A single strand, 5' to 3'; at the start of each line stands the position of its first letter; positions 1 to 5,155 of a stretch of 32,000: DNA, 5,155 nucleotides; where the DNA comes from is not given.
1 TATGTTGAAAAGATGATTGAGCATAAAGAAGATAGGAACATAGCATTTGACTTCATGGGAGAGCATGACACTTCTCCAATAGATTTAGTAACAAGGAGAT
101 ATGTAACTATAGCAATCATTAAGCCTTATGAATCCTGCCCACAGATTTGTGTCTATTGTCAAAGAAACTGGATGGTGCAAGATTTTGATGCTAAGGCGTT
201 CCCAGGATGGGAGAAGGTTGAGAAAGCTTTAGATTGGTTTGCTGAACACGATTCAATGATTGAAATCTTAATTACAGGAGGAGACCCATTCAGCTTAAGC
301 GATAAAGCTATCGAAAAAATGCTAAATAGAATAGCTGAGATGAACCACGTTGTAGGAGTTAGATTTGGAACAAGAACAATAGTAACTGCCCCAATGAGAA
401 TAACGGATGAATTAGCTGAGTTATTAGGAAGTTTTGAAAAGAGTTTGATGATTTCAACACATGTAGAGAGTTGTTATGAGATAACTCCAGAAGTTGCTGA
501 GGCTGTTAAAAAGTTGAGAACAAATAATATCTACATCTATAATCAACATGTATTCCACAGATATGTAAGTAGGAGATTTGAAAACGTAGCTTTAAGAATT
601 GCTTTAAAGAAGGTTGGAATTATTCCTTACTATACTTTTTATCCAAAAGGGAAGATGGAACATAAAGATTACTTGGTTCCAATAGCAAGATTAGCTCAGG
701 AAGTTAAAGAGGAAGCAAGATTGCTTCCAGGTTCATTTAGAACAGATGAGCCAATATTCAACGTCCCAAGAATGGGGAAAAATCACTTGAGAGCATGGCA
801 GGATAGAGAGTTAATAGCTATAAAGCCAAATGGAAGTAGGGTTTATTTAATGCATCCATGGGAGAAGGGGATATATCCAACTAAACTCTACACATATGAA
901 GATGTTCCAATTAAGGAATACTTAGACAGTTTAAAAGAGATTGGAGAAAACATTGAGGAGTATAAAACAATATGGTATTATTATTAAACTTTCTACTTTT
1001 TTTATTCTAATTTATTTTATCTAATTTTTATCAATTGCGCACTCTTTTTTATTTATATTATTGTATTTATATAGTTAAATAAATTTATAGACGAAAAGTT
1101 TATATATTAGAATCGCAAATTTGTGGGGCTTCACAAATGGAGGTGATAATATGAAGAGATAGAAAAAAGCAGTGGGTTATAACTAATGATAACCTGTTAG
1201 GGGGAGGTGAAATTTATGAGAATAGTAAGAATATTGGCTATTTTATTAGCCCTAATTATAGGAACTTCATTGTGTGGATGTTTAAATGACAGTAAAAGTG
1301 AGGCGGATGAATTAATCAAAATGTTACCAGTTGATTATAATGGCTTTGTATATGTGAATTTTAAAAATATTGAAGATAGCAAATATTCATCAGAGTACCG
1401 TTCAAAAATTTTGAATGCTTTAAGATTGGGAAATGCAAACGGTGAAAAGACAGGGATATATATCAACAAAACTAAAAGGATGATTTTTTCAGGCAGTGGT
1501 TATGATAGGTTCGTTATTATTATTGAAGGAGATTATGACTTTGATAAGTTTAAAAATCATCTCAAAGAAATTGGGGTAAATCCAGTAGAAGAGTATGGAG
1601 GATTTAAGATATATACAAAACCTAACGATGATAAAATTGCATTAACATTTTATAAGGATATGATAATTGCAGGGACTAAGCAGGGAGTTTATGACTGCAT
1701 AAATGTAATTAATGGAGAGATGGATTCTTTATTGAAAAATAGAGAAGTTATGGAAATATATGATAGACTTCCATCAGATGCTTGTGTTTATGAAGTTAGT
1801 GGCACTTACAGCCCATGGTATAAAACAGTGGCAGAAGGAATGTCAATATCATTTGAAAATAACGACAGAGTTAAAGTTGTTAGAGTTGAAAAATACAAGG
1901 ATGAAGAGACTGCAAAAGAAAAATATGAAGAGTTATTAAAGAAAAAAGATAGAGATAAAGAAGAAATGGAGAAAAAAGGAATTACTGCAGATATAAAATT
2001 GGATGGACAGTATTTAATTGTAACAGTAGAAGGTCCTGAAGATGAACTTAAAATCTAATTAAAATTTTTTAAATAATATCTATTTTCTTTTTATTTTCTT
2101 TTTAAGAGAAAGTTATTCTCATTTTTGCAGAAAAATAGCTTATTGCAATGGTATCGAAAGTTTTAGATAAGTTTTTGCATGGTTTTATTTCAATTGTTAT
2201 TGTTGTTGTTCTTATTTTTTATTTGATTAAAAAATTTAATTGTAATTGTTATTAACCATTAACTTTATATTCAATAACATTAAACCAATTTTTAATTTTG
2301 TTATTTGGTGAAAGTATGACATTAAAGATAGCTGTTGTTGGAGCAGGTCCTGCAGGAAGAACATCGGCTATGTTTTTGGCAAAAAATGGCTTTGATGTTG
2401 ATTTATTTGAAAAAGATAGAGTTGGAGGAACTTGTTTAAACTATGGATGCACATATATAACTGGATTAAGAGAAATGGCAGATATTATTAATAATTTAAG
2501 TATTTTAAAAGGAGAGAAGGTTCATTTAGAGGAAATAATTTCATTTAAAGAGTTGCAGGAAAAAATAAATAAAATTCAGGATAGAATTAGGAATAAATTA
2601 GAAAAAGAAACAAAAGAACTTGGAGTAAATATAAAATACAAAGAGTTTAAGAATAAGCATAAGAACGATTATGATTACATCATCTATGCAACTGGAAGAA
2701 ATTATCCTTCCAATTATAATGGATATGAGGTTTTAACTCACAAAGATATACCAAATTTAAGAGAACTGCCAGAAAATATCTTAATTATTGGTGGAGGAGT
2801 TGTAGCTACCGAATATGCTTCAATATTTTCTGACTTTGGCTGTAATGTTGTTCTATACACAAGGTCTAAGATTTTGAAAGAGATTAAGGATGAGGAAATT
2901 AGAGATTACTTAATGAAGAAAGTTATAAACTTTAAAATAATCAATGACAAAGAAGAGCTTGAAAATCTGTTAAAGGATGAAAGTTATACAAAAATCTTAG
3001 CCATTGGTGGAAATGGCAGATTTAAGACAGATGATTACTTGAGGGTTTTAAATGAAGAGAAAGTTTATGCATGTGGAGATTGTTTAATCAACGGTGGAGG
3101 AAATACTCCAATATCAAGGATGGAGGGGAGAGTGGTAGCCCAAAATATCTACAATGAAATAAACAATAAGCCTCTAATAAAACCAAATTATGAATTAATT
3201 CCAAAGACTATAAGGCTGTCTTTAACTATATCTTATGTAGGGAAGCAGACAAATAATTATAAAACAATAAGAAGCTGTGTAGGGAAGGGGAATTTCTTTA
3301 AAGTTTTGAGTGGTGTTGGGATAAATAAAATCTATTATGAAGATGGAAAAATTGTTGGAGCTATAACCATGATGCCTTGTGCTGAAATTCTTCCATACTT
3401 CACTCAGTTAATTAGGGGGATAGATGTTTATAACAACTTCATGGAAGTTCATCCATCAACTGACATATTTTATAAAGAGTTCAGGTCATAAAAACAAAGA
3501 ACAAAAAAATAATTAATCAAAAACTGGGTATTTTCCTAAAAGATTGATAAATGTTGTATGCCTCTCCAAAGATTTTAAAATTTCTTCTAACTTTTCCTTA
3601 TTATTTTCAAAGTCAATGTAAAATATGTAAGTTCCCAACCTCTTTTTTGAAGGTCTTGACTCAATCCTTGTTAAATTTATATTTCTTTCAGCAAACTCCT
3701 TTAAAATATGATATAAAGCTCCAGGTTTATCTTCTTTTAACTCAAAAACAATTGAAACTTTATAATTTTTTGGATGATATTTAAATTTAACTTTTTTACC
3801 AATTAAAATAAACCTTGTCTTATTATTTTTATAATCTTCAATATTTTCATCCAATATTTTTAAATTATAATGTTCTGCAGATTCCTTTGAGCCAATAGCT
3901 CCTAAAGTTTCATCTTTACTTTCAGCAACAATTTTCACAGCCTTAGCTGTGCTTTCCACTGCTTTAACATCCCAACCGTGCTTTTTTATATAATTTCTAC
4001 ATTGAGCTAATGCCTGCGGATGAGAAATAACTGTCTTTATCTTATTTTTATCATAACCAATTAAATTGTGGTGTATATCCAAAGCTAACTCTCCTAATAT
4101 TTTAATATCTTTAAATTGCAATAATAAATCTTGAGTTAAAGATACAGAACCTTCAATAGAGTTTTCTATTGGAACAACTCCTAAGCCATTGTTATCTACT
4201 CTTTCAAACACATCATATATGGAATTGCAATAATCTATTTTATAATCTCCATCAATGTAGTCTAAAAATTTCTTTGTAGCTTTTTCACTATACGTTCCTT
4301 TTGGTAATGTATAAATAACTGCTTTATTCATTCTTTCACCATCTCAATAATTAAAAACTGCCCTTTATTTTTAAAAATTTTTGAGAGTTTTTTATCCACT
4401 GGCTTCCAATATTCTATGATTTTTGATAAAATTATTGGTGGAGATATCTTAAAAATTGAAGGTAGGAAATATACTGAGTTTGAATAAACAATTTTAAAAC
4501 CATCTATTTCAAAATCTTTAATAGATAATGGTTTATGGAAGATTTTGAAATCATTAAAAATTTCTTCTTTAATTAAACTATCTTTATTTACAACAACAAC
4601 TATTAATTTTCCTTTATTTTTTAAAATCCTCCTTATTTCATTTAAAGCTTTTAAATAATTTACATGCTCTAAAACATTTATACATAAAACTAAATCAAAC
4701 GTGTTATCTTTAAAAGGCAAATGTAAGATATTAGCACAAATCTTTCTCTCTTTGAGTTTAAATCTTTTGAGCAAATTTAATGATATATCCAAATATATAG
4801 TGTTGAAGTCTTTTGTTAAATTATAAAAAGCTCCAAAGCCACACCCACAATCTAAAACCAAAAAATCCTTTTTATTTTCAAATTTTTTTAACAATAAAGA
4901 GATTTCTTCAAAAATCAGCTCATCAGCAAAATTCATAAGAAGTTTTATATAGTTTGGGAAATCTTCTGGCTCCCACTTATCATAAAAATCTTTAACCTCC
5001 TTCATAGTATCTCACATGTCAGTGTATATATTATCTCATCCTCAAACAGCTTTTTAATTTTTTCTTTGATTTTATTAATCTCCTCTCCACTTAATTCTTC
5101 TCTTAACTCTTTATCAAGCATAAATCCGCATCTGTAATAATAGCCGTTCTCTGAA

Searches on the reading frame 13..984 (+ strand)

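Call 86: search_protein_families(library=pfam, proteins=[window:13-984:+], max_evalue=0.00001)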
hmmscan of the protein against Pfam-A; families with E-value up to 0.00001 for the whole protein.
window:13-984:+ (324 aa): 1 family
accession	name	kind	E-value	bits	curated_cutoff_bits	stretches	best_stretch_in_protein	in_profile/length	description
PF04055.27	Radical_SAM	-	7.8e-10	39.6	29.5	1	37-157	2-115/166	Radical SAM superfamily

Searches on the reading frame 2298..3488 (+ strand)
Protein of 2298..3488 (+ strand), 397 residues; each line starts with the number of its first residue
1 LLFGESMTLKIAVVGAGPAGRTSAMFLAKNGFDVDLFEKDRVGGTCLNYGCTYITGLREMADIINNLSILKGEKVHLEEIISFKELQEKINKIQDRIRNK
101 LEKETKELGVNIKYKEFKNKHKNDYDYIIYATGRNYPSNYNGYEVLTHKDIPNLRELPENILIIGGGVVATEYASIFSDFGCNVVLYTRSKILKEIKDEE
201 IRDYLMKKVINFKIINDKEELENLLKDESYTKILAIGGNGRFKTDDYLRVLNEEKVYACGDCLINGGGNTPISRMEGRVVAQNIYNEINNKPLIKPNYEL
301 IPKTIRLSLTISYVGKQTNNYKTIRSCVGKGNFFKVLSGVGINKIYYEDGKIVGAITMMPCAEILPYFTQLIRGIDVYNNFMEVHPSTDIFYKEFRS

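Call 86: search_protein_families(library=pfam, proteins=[window:2298-3488:+], max_evalue=0.00001)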
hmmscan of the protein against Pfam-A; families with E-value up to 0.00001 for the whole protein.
window:2298-3488:+ (397 aa): 6 families
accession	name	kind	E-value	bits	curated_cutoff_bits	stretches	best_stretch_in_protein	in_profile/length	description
PF07992.20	Pyr_redox_2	-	3.3e-38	132.2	26.1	1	10-213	2-197/291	Pyridine nucleotide-disulphide oxidoreductase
PF00070.33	Pyr_redox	-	5.8e-13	49.6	22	1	160-209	1-50/82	Pyridine nucleotide-disulphide oxidoreductase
PF13738.12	Pyr_redox_3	-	4.7e-09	36.4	30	1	13-198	2-204/305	Pyridine nucleotide-disulphide oxidoreductase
PF02737.24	3HCDH_N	-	2.4e-08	34.6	22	0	10-40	1-31/180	3-hydroxyacyl-CoA dehydrogenase, NAD binding domain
PF13450.12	NAD_binding_8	-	9.2e-08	32.7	21.9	1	13-49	1-38/68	NAD(P)-binding Rossmann-like domain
PF01134.28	GIDA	-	6.1e-06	26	22.1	0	10-70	1-59/391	Glucose inhibited division protein A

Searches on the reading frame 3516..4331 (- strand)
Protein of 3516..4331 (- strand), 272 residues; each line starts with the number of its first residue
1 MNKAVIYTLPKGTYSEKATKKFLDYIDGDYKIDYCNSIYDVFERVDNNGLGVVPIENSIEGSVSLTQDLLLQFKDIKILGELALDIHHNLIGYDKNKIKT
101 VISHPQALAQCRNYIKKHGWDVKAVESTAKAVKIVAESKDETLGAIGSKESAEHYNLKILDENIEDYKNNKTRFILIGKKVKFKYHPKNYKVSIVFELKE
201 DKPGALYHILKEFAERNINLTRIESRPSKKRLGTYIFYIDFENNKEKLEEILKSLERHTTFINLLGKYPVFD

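Call 86: search_protein_families(library=pfam, proteins=[window:3516-4331:-], max_evalue=0.00001)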
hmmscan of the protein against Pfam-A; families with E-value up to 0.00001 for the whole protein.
window:3516-4331:- (272 aa): 3 families
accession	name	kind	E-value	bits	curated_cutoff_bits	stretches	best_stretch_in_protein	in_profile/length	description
PF00800.23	PDT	-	3.2e-58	196.9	25.2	1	10-180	6-179/181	Prephenate dehydratase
PF01842.31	ACT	-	6.2e-12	45.5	27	1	193-256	2-62/66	ACT domain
PF22629.2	ACT_AHAS_ss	-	1.5e-06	28.7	27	1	199-257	5-61/67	AHAS small subunit-like ACT domain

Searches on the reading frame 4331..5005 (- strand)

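Call 86: search_protein_families(library=pfam, proteins=[window:4331-5005:-], max_evalue=0.00001)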
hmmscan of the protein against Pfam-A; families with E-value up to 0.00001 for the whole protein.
window:4331-5005:- (225 aa): 8 families
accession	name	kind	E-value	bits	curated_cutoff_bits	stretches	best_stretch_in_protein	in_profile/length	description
PF08241.18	Methyltransf_11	-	1.3e-19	71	21.2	1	51-136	1-95/95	Methyltransferase domain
PF13649.12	Methyltransf_25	-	4.4e-13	50.2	27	1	50-132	1-97/97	Methyltransferase domain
PF13489.12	Methyltransf_23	-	4.5e-11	43.2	27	1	28-146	6-126/164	Methyltransferase domain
PF08242.18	Methyltransf_12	-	6.1e-09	36.9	30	1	51-134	1-98/98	Methyltransferase domain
PF13847.12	Methyltransf_31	-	1.2e-08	35.2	27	1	46-148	3-121/145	Methyltransferase domain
PF05148.21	Methyltransf_8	-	5.8e-08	33.3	27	1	12-169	37-182/219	Hypothetical methyltransferase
PF05219.18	DREV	-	4.7e-07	29.6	26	1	44-139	92-189/265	DREV methyltransferase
PF01209.24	Ubie_methyltran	-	5.5e-07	29.6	20.1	1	62-142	68-157/233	ubiE/COQ5 methyltransferase family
